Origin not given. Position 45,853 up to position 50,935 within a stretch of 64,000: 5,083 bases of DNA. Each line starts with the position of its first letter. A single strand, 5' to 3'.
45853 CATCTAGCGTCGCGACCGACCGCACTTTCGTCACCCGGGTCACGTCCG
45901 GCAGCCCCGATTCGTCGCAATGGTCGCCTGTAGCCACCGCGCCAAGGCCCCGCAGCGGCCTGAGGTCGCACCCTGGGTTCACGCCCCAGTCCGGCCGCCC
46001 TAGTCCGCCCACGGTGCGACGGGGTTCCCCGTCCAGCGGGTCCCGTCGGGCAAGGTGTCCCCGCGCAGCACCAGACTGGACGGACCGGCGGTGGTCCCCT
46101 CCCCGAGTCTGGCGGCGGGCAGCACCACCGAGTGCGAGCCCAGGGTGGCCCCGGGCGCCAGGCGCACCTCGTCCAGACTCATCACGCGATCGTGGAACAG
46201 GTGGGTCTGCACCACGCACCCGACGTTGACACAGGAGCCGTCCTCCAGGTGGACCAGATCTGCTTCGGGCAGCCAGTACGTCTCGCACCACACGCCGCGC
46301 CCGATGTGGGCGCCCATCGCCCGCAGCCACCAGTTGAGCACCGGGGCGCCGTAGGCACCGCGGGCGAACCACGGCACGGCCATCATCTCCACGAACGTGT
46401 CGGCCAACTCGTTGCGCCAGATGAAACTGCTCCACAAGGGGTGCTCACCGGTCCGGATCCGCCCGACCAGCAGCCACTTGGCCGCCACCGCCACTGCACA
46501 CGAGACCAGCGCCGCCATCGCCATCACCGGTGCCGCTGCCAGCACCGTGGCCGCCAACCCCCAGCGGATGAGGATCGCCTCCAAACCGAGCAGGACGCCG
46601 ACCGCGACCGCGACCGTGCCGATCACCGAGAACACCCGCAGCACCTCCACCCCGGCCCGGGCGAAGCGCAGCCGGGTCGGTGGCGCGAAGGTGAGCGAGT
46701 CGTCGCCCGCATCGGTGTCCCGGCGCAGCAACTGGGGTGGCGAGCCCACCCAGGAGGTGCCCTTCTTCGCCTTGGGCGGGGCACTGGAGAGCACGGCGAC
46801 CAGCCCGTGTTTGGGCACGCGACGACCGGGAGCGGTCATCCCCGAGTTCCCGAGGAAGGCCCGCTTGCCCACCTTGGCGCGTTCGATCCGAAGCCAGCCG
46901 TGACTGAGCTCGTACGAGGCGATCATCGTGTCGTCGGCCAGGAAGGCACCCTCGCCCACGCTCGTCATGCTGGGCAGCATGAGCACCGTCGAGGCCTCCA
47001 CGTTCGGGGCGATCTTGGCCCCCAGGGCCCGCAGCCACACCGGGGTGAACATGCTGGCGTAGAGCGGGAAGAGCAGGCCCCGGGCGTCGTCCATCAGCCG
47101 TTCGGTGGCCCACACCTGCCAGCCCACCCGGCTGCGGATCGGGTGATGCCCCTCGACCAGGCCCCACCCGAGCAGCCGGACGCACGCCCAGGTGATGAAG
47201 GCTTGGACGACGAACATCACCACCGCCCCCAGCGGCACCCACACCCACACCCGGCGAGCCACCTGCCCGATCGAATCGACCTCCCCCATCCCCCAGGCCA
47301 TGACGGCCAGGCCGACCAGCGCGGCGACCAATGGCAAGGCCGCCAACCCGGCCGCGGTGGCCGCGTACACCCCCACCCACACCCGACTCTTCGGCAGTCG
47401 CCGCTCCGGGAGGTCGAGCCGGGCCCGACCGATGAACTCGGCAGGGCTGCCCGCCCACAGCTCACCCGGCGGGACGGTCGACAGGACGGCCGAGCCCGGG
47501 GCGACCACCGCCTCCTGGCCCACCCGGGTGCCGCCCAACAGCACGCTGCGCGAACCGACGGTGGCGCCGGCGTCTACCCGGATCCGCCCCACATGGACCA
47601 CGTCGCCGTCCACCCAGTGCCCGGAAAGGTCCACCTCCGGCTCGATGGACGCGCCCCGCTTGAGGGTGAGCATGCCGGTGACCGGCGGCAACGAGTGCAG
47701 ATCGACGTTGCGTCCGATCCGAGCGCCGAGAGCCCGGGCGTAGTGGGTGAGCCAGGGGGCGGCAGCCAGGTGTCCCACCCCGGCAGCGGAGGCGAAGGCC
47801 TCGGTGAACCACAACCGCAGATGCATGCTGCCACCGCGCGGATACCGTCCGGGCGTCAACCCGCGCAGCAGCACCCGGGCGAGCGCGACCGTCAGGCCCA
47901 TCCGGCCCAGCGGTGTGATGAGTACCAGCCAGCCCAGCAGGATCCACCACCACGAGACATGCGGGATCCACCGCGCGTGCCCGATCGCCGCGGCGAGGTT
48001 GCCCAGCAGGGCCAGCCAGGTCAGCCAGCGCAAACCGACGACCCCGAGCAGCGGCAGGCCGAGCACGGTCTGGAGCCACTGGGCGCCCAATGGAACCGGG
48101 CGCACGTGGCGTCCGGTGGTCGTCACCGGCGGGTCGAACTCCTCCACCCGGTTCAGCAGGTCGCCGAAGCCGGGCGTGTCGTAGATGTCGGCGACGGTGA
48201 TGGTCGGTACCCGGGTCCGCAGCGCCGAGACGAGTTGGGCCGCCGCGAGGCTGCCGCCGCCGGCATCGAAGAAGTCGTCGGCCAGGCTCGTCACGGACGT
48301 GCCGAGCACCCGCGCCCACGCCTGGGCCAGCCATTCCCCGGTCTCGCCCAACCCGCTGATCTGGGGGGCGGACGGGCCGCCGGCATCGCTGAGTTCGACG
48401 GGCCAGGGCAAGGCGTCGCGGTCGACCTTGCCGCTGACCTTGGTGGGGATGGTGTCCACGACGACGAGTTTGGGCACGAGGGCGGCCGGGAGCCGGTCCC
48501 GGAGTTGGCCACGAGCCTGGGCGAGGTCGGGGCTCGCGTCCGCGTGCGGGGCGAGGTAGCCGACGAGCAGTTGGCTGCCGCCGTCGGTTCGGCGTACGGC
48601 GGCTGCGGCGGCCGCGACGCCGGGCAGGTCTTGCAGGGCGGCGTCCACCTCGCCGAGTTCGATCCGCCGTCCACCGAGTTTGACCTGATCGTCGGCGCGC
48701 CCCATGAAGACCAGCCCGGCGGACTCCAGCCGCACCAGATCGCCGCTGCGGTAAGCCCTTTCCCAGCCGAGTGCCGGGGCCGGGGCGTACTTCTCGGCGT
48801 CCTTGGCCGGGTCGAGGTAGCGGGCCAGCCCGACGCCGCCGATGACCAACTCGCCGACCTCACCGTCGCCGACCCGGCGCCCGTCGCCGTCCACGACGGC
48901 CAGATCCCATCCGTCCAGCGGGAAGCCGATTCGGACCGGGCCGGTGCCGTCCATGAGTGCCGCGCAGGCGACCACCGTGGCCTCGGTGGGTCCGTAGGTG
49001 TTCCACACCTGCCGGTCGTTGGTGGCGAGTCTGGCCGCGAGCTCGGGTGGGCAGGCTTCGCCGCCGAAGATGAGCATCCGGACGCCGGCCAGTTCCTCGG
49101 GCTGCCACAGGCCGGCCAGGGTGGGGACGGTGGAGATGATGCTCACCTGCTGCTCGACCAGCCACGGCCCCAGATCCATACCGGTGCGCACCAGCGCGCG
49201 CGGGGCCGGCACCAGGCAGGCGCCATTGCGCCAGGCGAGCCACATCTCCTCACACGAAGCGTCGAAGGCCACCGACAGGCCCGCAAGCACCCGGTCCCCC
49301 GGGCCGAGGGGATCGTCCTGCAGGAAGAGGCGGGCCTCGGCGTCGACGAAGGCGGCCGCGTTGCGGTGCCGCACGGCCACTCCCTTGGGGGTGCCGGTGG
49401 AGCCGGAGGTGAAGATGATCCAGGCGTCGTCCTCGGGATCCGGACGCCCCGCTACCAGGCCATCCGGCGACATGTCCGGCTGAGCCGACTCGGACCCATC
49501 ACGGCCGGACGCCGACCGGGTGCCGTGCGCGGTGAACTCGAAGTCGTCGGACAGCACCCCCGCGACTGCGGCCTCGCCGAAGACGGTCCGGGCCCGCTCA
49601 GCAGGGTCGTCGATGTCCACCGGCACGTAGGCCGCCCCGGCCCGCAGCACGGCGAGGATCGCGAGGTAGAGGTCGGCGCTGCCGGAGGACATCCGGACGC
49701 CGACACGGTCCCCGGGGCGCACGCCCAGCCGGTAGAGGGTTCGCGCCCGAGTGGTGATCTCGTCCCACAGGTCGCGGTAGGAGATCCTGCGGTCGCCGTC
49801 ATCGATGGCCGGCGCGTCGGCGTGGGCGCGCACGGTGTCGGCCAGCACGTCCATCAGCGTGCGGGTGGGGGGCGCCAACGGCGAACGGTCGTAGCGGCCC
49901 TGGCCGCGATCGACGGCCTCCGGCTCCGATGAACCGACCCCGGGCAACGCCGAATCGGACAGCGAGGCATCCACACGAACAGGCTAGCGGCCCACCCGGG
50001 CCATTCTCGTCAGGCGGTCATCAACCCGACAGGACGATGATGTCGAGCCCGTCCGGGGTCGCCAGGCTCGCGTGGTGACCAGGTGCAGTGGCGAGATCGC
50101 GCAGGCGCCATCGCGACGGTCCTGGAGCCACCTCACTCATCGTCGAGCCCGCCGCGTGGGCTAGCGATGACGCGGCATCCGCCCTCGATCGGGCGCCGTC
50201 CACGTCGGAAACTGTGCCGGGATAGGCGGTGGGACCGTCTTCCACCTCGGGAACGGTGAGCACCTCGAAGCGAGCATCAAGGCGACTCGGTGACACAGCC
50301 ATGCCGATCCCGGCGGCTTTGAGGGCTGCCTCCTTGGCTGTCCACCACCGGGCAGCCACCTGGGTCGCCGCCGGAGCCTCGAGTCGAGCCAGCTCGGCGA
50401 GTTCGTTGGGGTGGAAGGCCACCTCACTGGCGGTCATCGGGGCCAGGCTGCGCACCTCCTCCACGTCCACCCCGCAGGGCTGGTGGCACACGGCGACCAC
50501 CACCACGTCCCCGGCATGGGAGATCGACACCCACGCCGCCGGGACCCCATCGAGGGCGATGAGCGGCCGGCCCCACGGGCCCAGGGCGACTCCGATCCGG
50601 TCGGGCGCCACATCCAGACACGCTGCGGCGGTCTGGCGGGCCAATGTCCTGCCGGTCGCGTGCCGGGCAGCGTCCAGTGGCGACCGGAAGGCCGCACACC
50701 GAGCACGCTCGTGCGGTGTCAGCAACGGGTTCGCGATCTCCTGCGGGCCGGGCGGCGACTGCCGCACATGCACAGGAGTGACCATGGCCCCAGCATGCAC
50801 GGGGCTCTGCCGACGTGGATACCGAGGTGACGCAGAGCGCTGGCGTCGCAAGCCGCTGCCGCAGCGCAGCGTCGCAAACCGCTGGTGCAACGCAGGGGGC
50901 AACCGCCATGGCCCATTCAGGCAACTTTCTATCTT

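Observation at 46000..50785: Pls/PosA-architecture synthetase in an operon with its own PPTase: candidate cationic homo-poly-amino-acid synthetase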

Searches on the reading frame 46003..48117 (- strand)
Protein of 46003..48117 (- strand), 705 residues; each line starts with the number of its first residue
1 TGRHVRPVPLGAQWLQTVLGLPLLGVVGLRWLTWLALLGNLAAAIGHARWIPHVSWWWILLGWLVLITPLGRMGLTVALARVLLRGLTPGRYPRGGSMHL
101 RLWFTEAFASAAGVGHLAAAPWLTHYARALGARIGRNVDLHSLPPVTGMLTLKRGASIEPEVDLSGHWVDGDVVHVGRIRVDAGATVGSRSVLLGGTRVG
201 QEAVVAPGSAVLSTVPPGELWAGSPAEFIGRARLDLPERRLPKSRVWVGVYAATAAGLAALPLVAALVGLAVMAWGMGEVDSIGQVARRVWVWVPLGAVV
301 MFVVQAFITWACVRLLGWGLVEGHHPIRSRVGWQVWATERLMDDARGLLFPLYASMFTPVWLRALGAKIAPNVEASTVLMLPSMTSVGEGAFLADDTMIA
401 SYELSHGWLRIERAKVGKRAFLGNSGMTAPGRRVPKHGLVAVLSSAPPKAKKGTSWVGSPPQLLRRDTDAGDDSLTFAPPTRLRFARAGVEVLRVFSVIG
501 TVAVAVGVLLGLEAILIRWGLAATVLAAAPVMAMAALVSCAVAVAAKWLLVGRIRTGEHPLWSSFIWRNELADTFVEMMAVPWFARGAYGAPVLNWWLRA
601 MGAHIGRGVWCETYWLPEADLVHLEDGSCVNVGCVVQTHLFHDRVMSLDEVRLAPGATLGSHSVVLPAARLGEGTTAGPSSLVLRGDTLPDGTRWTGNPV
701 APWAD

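Call 45: search_solved_structures(query=window:46003-48117:-, max_evalue=1)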
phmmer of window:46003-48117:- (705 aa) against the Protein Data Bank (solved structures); distinct sequences matched with E-value up to 1: 72 (the best 60 are shown).
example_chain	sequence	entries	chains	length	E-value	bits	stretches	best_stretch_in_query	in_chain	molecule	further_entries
4h7o_A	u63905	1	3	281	8.5e-07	30.7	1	131-239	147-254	Serine acetyltransferase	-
7ar9_x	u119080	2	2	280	1.7e-06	29.8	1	179-231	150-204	CAL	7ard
9f5x_t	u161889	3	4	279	2.7e-06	29.1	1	179-232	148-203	CAG2 - CA-like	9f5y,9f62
1t3d_A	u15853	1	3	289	5.4e-06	28.1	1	131-239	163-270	Serine acetyltransferase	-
7tgh_C2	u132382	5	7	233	5.5e-06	28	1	132-230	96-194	Gamma-carbonic anhydrase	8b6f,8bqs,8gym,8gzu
6jvu_A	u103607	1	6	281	5.8e-06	28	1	132-239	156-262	Serine acetyltransferase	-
7e3y_A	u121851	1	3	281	1.2e-05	27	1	132-239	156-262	Serine acetyltransferase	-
8i04_A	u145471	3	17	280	1.3e-05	26.8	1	132-239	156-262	Serine acetyltransferase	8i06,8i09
6x89_G2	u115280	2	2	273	5e-05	24.9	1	180-231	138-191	gamma carbonic anhydrase 1, mitochondrial-like | NDUCA2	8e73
9f5x_u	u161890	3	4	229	0.00015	23.3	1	152-233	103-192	CAG1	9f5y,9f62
9gva_AAA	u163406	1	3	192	0.00026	22.5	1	132-232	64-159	Hexapeptide transferase family protein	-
7ar7_y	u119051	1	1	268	0.00028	22.4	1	174-231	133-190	Gamma carbonic anhydrase 2, mitochondrial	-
7aqq_y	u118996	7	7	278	0.0003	22.3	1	174-231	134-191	Gamma carbonic anhydrase 2, mitochondrial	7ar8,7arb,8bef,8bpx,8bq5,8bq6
4hzc_A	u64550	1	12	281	0.00037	22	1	179-240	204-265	CysE, serine acetyltransferase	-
3mc4_A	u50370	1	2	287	0.00037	22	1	179-240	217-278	WW/Rsp5/WWP domain:Bacterial transferase hexapeptide repeat:Serine O-acetyltransferase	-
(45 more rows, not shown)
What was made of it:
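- On Pls/PosA family (cationic homo-poly-amino-acid synthetases): phmmer against the PDB (call 45).
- Checked: Sequence matches to serine acetyltransferases and gamma-carbonic anhydrases support the fold (E down to 8.5e-7; call 45).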

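Call 54: predict_structure(alignment_id=A1)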
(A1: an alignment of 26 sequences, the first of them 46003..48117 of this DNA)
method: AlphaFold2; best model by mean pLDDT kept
length: 705 residues; sequences in the alignment: 26
mean_pLDDT: 85.0   pTM: 0.87
mean pLDDT of the five models: 85.0, 84.7, 78.6, 73.2, 61.1
residues with pLDDT >= 90: 288; 70-90: 353; 50-70: 61; < 50: 3
segments of 3 or more residues with pLDDT < 50: none
pLDDT, mean of each block of 10 residues (from residue 1): 81 91 91 89 75 87 87 93 95 94 93 70 83 82 90 84 89 94 86 92 86 92 87 78 73 75 85 80 80 92 93 93 87 86 81 87 94 83 90 79 81 86 69 74 66 66 56 62 84 89 91 91 91 92 94 88 85 88 75 92 94 83 95 86 80 95 88 92 88 88 76
secondary structure, 60 per line:
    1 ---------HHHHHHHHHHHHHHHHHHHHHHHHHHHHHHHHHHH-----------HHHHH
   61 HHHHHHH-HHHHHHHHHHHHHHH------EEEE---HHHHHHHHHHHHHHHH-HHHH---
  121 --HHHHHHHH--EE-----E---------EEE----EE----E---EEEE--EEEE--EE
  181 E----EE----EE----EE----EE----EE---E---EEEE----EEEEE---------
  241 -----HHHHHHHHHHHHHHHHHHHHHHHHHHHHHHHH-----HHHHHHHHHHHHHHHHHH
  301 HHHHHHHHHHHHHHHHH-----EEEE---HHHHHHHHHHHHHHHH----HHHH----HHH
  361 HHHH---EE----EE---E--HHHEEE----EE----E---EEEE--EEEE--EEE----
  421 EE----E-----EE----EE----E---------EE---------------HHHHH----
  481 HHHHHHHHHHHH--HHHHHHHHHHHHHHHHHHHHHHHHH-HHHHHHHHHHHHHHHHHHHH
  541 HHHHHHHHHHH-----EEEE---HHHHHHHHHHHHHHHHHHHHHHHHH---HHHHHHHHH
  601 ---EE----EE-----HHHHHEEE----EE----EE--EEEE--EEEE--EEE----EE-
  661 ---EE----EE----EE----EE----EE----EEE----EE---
elements in order (helices of 4 or more, strands of 3 or more residues): H10-44 H56-67 H69-83 E90-93 H97-112 H114-117 H123-130 E150-152 E167-170 E173-176 E179-181 E219-222 E227-231 H246-277 H283-317 E323-326 H330-345 H350-353 H358-364 E385-387 E402-405 E408-411 E414-416 H472-476 H481-492 H495-519 H521-551 E557-560 H564-588 H592-600 H617-621 E622-624 E639-642 E645-648 E651-653 E694-696
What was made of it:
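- On Pls/PosA family (cationic homo-poly-amino-acid synthetases): AF2 gives pLDDT 85 and pTM 0.87 (call 54).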

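Call 56: fold_search(model_id=the predicted structure, library=pdb)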
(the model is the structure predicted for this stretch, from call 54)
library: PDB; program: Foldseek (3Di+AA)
matches with E <= 10: 508; with E <= 0.001: 142
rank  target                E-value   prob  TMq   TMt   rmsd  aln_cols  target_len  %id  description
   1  4egg_C                1.1e-06  1.00  0.15  0.51  11.8       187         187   15  Computationally Designed Self-assembling tetrahedron protein, T310 (released 2012-05-30)
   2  3ftt                  1.6e-06  1.00  0.14  0.47   3.5       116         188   21  Crystal Structure of the galactoside O-acetyltransferase from Staphylococcus aureus (released 2009-03-03)
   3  4egg_A                1.9e-06  1.00  0.15  0.50  11.9       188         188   15  Computationally Designed Self-assembling tetrahedron protein, T310 (released 2012-05-30)
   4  3mc4_A                2.7e-06  1.00  0.12  0.33  13.8       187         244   21  Crystal structure of WW/RSP5/WWP domain: bacterial transferase hexapeptide repeat: serine O-Acetyltransferase from Bru (released 2010-04-21)
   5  4dcl                  4.5e-06  1.00  0.14  0.48  11.2       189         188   16  Computationally Designed Self-assembling tetrahedron protein, T308, Crystallized in space group F23 (released 2012-06-06)
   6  8i09_A                5.0e-06  1.00  0.11  0.29  12.5       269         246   17  Crystal structure of serine acetyltransferase from Salmonella typhimurium complexed with butyl gallate (released 2023-11-22)
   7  4n6b_F                5.6e-06  1.00  0.13  0.36  13.6       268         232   14  Soybean Serine Acetyltransferase Complexed with CoA (released 2013-11-13)
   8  5u2k                  6.7e-06  1.00  0.14  0.48   3.5       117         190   21  Crystal structure of Galactoside O-acetyltransferase complex with CoA (H3 space group) (released 2016-12-14)
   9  4hzc_G                7.1e-06  1.00  0.10  0.26  13.9       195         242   19  Crystal structure of Serine acetyltransferase from Brucella abortus strain S19 (released 2014-02-19)
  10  1kru_A                8.4e-06  1.00  0.14  0.45   5.9       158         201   17  Galactoside Acetyltransferase in Complex with IPTG and Coenzyme A (released 2002-04-10)
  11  5v0z_A                1.1e-05  1.00  0.14  0.47  11.5       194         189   14  Crystal structure of Galactoside O-acetyltransferase complex with CoA (P32 space group). (released 2017-03-15)
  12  6wye_A                1.1e-05  1.00  0.13  0.31  14.9       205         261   18  Crystal structure of Neisseria gonorrhoeae serine acetyltransferase (CysE) (released 2021-06-09)
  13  4hzc_A                1.2e-05  1.00  0.12  0.31  14.2       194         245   20  Crystal structure of Serine acetyltransferase from Brucella abortus strain S19 (released 2014-02-19)
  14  3gvd_F                1.3e-05  1.00  0.11  0.28  11.4       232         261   17  Crystal Structure of Serine Acetyltransferase CysE from Yersinia pestis (released 2009-05-12)
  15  3gvd_A                1.8e-05  1.00  0.12  0.26  13.9       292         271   14  Crystal Structure of Serine Acetyltransferase CysE from Yersinia pestis (released 2009-05-12)
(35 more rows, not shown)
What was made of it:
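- On Pls/PosA family (cationic homo-poly-amino-acid synthetases): All of the top 50 listed Foldseek hits are hexapeptide acyltransferases (call 56).
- Checked: An AlphaFold2 model of residues 620-1324 (pLDDT 85, pTM 0.87; call 54) has left-handed beta-helix acyltransferases as all of its top 50 listed Foldseek PDB matches (call 56).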

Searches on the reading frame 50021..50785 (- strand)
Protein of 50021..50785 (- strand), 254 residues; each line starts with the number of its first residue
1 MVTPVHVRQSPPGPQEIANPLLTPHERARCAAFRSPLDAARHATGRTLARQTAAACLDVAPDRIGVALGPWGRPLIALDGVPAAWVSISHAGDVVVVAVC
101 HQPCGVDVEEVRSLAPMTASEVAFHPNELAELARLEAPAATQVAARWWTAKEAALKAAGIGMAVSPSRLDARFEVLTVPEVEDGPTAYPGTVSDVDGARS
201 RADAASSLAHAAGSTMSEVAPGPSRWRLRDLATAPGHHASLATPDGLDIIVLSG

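Call 5: search_protein_families(library=pfam, proteins=[window:50021-50785:-], max_evalue=0.01)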
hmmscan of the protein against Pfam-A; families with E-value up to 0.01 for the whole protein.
window:50021-50785:- (254 aa): 2 families
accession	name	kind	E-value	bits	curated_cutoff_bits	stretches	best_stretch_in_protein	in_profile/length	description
PF01648.25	ACPS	-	4e-14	53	25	1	103-182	1-87/111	4'-phosphopantetheinyl transferase superfamily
PF22624.1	AASDHPPT_N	-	1.7e-07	31.9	27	1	19-99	14-97/100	4'-phosphopantetheinyl transferase, N-terminal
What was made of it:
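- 50021..50785 (-): Sfp-type 4'-phosphopantetheinyl transferase (254 aa, ATG start). It would convert the apo carrier domain of the synthetase to the holo form. PF01648 ACPS (E 4e-14) and PF22624 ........_N (call 5).
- On Sfp-type (group II) PPTase: PF01648 at 53 bits and PF22624 at 31.9 bits, both above their cutoffs (call 5).
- Checked: ORF 50021..50785 (-) has an ATG start and matches PF01648 and PF22624 (call 5).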

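Call 6: search_protein_families(library=ncbifam, proteins=[window:50021-50785:-], max_evalue=0.01)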
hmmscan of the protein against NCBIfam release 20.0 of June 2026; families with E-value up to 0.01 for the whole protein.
window:50021-50785:- (254 aa): 8 families
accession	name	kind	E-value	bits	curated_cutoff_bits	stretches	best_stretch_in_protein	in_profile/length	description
NF042922.1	4PPT_HetI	equivalog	8.5e-17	61.3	370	1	21-163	39-184/235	4'-phosphopantetheinyl transferase HetI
NF047349.1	4PPT_AusB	equivalog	9.7e-08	31.7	225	1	28-163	27-153/205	aureusimine biosynthesis 4'-phosphopantetheinyl transferase AusB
TIGR00556.1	pantethn_trn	domain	1.8e-07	31.3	45.35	1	103-210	4-114/128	phosphopantetheine--protein transferase domain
NF007676.0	PRK10351.1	equivalog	1.9e-06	27.6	174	1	66-159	51-144/195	4'-phosphopantetheinyl transferase AcpT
NF011254.0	PRK14660.1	equivalog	2.6e-05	24.2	195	1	124-219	31-121/125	holo-[acyl-carrier-protein] synthase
NF007604.0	PRK10251.1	equivalog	6.4e-05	22.6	169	1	85-160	88-163/209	enterobactin synthase subunit EntD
NF000831.0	PRK00070.3-1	equivalog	0.00048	20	124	0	117-159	24-65/130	holo-ACP synthase AcpS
NF011251.0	PRK14657.1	equivalog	0.0017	18.4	165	0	124-163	31-66/123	holo-[acyl-carrier-protein] synthase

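Call 52: search_solved_structures(query=window:50021-50785:-, max_evalue=0.01)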
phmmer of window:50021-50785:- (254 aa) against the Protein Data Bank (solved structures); distinct sequences matched with E-value up to 0.01: 4.
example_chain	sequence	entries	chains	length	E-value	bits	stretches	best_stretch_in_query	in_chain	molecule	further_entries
1qr0_A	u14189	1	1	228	1.3e-10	44.7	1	21-169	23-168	4'-PHOSPHOPANTETHEINYL TRANSFERASE SFP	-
4mrt_A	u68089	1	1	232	1.4e-10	44.6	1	21-169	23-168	4'-phosphopantetheinyl transferase sfp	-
2cg5_A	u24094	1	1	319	6.2e-05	26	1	22-173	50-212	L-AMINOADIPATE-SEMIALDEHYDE DEHYDROGENASE-PHOSPHOPANTETHEINYL TRANSFERASE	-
2byd_A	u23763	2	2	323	6.5e-05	26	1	22-173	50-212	HSPC223 | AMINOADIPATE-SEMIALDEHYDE DEHYDROGENASE-PHOSPHOPANTETHEINYL TRANSFERASE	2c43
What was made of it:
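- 50021..50785 (-): The best solved relative is B. subtilis Sfp, 1qr0/4mrt, E 1.3e-10 (call 52).
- On Sfp-type (group II) PPTase: The best PDB relative is Sfp (call 52).
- Checked: Its best solved relative is Sfp (E 1.3e-10; call 52).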
